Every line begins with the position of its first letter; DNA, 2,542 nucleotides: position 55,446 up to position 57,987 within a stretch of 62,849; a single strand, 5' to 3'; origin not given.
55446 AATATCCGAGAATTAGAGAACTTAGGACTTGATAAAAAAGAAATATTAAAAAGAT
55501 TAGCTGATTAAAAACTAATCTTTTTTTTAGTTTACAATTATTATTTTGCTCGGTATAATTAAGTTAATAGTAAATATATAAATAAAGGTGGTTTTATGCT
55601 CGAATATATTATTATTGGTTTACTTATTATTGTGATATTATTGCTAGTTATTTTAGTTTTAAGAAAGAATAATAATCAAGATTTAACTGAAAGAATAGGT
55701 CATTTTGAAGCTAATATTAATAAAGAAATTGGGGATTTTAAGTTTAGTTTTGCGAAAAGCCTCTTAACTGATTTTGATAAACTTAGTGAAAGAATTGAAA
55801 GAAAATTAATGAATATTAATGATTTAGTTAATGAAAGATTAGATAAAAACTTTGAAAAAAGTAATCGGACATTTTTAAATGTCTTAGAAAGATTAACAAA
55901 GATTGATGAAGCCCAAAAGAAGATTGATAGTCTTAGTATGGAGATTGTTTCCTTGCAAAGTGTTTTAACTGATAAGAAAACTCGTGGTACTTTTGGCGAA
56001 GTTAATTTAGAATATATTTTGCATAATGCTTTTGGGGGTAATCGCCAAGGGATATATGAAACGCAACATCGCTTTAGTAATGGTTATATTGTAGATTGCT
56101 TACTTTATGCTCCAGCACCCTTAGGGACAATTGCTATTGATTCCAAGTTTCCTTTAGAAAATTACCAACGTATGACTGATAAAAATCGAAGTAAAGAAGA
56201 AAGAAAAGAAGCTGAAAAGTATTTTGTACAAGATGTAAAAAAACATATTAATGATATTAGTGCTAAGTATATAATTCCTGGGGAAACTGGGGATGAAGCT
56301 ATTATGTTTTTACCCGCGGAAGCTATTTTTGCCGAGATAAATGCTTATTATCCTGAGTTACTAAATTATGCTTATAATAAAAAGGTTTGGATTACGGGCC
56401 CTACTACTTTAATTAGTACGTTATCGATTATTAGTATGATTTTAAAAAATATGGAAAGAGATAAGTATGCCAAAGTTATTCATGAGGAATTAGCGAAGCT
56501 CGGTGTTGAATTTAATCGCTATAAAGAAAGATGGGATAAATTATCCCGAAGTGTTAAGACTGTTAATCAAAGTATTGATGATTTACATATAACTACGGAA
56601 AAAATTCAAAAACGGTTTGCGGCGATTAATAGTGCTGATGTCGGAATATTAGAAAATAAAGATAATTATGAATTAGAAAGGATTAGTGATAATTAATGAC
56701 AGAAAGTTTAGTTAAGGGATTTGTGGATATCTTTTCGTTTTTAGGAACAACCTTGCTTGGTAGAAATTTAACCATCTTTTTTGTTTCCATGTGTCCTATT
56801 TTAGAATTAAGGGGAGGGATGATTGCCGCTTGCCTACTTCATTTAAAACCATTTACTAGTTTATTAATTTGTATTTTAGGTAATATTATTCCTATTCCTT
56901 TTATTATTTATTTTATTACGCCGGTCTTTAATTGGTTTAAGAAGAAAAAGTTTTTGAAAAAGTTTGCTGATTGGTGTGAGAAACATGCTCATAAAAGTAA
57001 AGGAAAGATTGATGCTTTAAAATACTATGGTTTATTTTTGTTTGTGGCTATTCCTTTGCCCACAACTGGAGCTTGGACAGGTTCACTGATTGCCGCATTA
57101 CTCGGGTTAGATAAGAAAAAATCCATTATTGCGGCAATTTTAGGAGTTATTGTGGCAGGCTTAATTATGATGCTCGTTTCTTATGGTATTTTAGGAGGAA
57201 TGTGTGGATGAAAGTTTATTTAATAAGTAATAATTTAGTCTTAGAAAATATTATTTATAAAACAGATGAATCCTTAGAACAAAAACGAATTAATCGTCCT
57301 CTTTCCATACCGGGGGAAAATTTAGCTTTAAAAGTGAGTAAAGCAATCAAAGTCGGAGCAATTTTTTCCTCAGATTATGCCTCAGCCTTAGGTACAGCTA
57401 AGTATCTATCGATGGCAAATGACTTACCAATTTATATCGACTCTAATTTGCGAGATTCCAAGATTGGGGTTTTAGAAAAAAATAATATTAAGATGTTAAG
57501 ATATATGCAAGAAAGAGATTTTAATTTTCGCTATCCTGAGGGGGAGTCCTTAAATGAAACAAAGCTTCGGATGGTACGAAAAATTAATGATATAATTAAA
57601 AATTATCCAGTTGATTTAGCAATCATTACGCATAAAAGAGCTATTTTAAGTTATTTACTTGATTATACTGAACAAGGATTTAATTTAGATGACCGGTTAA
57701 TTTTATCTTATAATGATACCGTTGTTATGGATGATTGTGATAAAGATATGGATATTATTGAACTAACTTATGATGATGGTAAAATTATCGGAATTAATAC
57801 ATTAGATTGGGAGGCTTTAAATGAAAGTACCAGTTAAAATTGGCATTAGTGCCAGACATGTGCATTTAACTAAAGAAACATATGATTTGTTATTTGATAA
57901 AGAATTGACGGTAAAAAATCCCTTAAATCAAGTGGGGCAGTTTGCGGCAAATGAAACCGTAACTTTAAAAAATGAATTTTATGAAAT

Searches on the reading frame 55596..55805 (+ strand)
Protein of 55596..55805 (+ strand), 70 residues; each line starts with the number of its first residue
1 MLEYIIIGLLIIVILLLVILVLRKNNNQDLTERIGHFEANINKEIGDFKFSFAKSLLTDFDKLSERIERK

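Call 83: search_protein_families(library=ncbifam, proteins=[window:55596-55805:+], max_evalue=1)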
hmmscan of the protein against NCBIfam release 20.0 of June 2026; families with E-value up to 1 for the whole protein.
window:55596-55805:+ (70 aa): 2 families
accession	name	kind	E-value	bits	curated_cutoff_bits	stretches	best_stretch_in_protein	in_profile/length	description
NF046012.1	adhes_ESA_00282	equivalog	0.15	11.8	100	1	4-55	6-57/167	ESA_00282 family adhesion-associated protein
TIGR02976.1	phageshock_pspB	equivalog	0.42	10.9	51.7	0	4-32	5-34/75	envelope stress response membrane protein PspB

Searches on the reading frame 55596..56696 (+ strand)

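Call 7: search_protein_families(library=pfam, proteins=[window:55596-56696:+], max_evalue=0.001)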
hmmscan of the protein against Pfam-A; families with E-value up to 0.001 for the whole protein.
window:55596-56696:+ (366 aa): 1 family
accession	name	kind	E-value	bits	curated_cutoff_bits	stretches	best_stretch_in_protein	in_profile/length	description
PF02646.22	RmuC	-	8.8e-60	202.7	26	1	70-347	2-284/291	RmuC family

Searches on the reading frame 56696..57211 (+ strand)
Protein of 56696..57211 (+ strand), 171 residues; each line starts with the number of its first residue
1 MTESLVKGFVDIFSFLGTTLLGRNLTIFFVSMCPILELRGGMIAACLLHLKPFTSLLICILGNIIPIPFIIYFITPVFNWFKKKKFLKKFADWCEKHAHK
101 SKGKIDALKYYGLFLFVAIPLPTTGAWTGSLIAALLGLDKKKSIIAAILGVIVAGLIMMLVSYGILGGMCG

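Call 7: search_protein_families(library=pfam, proteins=[window:56696-57211:+], max_evalue=0.001)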
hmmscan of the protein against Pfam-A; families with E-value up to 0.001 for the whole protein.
window:56696-57211:+ (171 aa): 1 family
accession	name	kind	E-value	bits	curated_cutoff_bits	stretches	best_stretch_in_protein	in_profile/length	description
PF06695.16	Sm_multidrug_ex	-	2.3e-43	148.1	30.7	1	37-157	1-121/121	Putative small multi-drug export protein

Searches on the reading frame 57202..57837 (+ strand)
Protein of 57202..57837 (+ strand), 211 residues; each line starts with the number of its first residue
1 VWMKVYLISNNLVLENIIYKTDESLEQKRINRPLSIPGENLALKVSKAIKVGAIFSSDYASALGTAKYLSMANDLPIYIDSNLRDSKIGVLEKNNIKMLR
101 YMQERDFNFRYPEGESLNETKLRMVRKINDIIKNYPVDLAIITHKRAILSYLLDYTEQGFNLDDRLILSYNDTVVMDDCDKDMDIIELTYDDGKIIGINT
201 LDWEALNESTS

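Call 7: search_protein_families(library=pfam, proteins=[window:57202-57837:+], max_evalue=0.001)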
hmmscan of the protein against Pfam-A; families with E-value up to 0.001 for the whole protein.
window:57202-57837:+ (211 aa): 1 family
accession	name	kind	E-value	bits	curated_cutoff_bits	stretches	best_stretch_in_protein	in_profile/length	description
PF00300.27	His_Phos_1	-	5.7e-13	49.4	21.7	1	27-168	18-171/194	Histidine phosphatase superfamily (branch 1)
